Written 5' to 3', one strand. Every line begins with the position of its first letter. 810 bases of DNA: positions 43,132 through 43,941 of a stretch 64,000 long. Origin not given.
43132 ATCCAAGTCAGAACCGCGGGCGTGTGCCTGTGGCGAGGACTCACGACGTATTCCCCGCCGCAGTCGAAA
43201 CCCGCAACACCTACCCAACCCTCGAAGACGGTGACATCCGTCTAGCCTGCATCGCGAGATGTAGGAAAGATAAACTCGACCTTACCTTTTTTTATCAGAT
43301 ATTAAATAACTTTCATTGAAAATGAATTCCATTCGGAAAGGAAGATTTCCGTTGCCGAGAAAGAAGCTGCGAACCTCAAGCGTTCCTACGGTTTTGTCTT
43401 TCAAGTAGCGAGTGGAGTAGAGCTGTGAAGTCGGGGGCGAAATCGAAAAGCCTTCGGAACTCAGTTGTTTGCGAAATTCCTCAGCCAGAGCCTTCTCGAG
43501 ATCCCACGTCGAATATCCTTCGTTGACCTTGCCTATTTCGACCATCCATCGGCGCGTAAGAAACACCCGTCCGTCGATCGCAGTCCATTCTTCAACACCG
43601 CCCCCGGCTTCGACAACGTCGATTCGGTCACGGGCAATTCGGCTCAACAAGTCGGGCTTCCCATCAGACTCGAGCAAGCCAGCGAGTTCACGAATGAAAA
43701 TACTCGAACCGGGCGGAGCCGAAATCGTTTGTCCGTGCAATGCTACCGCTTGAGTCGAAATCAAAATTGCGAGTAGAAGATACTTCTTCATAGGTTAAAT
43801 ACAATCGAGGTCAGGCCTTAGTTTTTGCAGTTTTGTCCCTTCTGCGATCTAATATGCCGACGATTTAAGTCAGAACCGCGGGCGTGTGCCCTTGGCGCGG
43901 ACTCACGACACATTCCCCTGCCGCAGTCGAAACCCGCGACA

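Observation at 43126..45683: Three co-oriented copies of a ~150-nt element with compensatory base changes: candidate novel plus-strand structured RNA family interleaved with secreted-protein genes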

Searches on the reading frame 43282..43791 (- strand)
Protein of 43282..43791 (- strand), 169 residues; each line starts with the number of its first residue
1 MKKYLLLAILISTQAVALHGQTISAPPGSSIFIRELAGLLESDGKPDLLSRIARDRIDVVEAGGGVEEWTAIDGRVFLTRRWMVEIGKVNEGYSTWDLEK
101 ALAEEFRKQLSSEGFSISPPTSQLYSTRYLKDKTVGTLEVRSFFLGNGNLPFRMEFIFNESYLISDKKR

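Call 6: search_protein_families(library=pfam, proteins=[window:43282-43791:-], max_evalue=0.01)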
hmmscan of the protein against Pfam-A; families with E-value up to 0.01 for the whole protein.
window:43282-43791:- (169 aa): 0 families

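Call 17: find_encoding_contigs(protein=window:43282-43791:-, flank=10000, max_places=10)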
Protein window:43282-43791:- (169 aa): no gene with exactly this product is on record in the collection.

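Call 18: find_homologous_proteins(query=window:43282-43791:-)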
Query window:43282-43791:- (169 aa): 7 proteins with E <= 0.001 among 290 candidates.
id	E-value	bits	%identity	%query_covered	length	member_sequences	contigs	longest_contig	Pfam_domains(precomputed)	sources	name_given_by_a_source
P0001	6.6e-105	366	100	100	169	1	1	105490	-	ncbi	-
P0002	7.1e-56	206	57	99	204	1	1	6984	-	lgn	-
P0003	8.1e-52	193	57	96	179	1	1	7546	-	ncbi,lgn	-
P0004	3.4e-48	181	55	96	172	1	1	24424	-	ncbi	-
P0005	2.0e-44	169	53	96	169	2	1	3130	-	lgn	-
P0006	1.2e-41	160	51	96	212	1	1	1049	-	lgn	-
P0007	1.4e-41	160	49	96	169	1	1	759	-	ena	-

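Call 20: find_encoding_contigs(protein=P0004, flank=10000, max_places=5)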
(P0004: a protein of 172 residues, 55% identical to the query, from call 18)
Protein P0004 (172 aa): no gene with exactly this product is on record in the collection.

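Call 21: find_encoding_contigs(protein=P0003, flank=10000, max_places=5)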
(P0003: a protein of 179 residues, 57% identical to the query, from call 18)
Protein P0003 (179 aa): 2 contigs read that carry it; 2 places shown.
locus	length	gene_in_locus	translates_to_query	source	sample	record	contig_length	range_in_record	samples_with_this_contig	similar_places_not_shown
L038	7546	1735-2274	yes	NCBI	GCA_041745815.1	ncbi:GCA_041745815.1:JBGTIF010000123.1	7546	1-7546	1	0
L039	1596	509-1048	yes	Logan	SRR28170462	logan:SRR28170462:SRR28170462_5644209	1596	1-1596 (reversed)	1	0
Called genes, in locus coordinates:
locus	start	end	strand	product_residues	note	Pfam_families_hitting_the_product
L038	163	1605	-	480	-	PF13481:AAA_25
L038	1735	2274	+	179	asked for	-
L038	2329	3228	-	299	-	PF07751:Abi_2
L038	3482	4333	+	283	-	PF06271:RDD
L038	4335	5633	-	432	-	PF03572:Peptidase_S41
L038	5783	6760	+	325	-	PF01073:3Beta_HSD, PF01370:Epimerase, PF02719:Polysacc_synt_2, PF03435:Sacchrp_dh_NADP (weak), PF04321:RmlD_sub_bind, PF13460:NAD_binding_10, PF16363:GDP_Man_Dehyd, PF07993:NAD_binding_4, +1 more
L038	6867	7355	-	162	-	PF03232:COQ7 (weak), PF02915:Rubrerythrin (faint)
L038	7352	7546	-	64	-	?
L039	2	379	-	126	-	?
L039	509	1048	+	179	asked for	-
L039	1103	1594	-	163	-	?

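Call 22: find_encoding_contigs(protein=P0002, flank=10000, max_places=5)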
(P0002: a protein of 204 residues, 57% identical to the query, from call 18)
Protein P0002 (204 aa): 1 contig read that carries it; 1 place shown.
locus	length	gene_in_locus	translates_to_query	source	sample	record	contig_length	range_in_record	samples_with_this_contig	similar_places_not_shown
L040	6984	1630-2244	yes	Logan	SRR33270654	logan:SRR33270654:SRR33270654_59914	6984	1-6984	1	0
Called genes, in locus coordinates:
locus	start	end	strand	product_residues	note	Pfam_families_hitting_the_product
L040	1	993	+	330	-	?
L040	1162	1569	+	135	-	PF00903:Glyoxalase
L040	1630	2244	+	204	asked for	-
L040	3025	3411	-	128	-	PF00903:Glyoxalase (weak)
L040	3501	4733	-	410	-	PF13620:CarboxypepD_reg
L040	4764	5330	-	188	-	-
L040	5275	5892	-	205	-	-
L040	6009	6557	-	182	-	-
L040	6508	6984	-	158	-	?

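Call 63: search_protein_families(library=ncbifam, proteins=[window:43282-43791:-], max_evalue=0.1)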
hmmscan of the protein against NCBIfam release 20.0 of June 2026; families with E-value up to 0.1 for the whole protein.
window:43282-43791:- (169 aa): 0 families

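Call 64: search_protein_families(library=phrogs, proteins=[window:43282-43791:-], max_evalue=0.1)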
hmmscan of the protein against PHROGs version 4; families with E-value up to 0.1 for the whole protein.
window:43282-43791:- (169 aa): 1 family
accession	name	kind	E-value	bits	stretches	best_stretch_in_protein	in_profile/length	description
phrog_26327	-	unknown function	0.0079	16.4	1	59-101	163-205/331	-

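Call 65: search_protein_families(library=padloc, proteins=[window:43282-43791:-], max_evalue=0.1)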
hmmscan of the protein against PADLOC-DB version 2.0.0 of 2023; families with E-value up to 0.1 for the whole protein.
window:43282-43791:- (169 aa): 0 families

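Call 77: search_protein_families(library=pfam, proteins=[L038:2329-3228:-, L038:163-1605:-, L040:3501-4733:-, L040:4764-5330:-], max_evalue=0.01)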
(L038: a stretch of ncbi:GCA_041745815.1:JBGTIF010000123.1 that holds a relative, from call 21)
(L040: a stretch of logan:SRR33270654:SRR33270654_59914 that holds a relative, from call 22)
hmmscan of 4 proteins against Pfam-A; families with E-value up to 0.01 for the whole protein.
L038:2329-3228:- (299 aa): 1 family
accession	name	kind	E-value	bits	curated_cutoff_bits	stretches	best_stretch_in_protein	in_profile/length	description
PF07751.16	Abi_2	-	3.6e-55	187.5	25.6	1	33-218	2-184/184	Abi-like protein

L038:163-1605:- (480 aa): 5 families
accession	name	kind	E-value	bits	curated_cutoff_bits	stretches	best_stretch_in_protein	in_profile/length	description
PF13481.12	AAA_25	-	8.9e-21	74.8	27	1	126-301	18-193/195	AAA domain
PF13384.12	HTH_23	-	0.00011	22.3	24.6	1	403-432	9-38/50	Homeodomain-like domain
PF06745.19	ATPase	-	0.0002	21.2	26.6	1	238-352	105-212/231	KaiC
PF02796.21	HTH_7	-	0.00032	21.2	23.8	1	396-431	6-41/45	Helix-turn-helix domain of resolvase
PF13551.12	HTH_29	-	0.0052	17.3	28.1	0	404-432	4-33/64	Winged helix-turn helix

L040:3501-4733:- (410 aa): 2 families
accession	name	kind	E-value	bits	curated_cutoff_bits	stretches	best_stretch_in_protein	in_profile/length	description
PF13620.12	CarboxypepD_reg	-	7.3e-11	42.7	32.3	1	327-382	1-56/82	Carboxypeptidase regulatory-like domain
PF13715.12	CarbopepD_reg_2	-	0.00069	20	32.2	1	329-379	2-49/88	CarboxypepD_reg-like domain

L040:4764-5330:- (188 aa): 0 families

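Call 82: predict_structure(alignment_id=A6)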
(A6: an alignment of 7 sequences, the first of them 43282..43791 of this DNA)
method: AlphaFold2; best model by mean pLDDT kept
length: 169 residues; sequences in the alignment: 7
mean_pLDDT: 82.1   pTM: 0.75
mean pLDDT of the five models: 82.1, 80.0, 79.5, 77.5, 77.2
residues with pLDDT >= 90: 77; 70-90: 58; 50-70: 24; < 50: 10
segments of 3 or more residues with pLDDT < 50: 13-20
pLDDT, mean of each block of 10 residues (from residue 1): 58 47 81 90 68 85 88 93 90 87 92 90 81 95 86 93 70
secondary structure, 60 per line:
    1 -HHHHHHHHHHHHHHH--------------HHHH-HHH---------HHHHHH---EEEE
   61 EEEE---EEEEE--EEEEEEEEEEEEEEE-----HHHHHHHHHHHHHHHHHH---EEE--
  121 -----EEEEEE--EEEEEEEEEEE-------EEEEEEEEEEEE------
elements in order: H2-16 H31-34 H48-53 E57-64 E68-72 E75-89 H95-112 E116-118 E126-131 E134-144 E152-163

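Call 87: fold_search(model_id=the predicted structure, library=pdb)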
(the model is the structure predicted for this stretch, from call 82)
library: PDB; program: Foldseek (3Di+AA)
matches with E <= 10: 1260; with E <= 0.001: 0
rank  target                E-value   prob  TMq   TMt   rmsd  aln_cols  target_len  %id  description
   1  6qlf_P                3.1e-03  0.54  0.22  0.18  22.5       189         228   10  Structure of inner kinetochore CCAN complex with mask1 (released 2019-10-02)
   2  6qld_P                4.9e-03  0.54  0.24  0.18  26.4       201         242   10  Structure of inner kinetochore CCAN-Cenp-A complex (released 2019-10-02)
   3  8fvh_M                5.2e-03  0.77  0.27  0.25  19.8       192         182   10  Pseudomonas phage E217 neck (portal, head-to-tail connector, collar and gateway proteins) (released 2023-07-26)
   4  8bcu_A                1.4e-02  0.90  0.33  0.34  11.3       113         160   16  Cryo-EM structure of the proximal end of bacteriophage T5 tail, after interaction with its receptor : p142 tail termin (released 2023-11-01)
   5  9ilv_A                1.5e-02  0.91  0.35  0.36  10.7       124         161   13  Structure of the bacteriophage T5 connector complex (released 2024-09-04)
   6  8z9d_P                1.5e-02  0.51  0.18  0.17  19.3       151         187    9  cryo-EM structure of PSII-LHCII megacomplex from spinach (released 2024-11-13)
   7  8ow1_P                1.5e-02  0.20  0.18  0.14  26.9       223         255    9  Cryo-EM structure of the yeast Inner kinetochore bound to a CENP-A nucleosome. (released 2023-08-09)
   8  8ow1_PP               1.5e-02  0.16  0.18  0.13  29.7       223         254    9  Cryo-EM structure of the yeast Inner kinetochore bound to a CENP-A nucleosome. (released 2023-08-09)
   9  9b42_G                2.0e-02  0.25  0.20  0.19  21.8       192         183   11  Pseudomonas phage Pa193 neck and extended tail (collar, gateway, tail tube, and sheath proteins) (released 2024-10-16)
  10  5uvr                  2.2e-02  0.80  0.28  0.41   7.8       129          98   18  The core region of PilO from the type IV pilus system of Pseudomonas aeruginosa (released 2018-02-21)
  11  8bcp_A                2.6e-02  0.69  0.30  0.31  11.6       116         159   14  Cryo-EM structure of the proximal end of bacteriophage T5 tail : p142 tail terminator protein hexamer and pb6 tail tub (released 2023-11-01)
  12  8hqo_a                2.8e-02  0.72  0.31  0.33  11.3       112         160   18  Neck of DT57C bacteriophage in the full state (released 2023-12-13)
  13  9lwa_B                3.1e-02  0.80  0.35  0.40   8.6       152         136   10  Bacteriophage Mycofy1 distal head-to-tail interface (C6 symmetry) (released 2025-04-16)
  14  6jp2_C                3.3e-02  0.30  0.23  0.17   9.5       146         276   12  Crystal structure of pyrrolysyl-tRNA synthetase from Methanomethylophilus alvus (released 2019-05-22)
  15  4dsb_A                3.3e-02  0.20  0.20  0.19  17.1       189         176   12  Complex Structure of Abscisic Acid Receptor PYL3 with (+)-ABA in Spacegroup of I 212121 at 2.70A (released 2012-06-06)
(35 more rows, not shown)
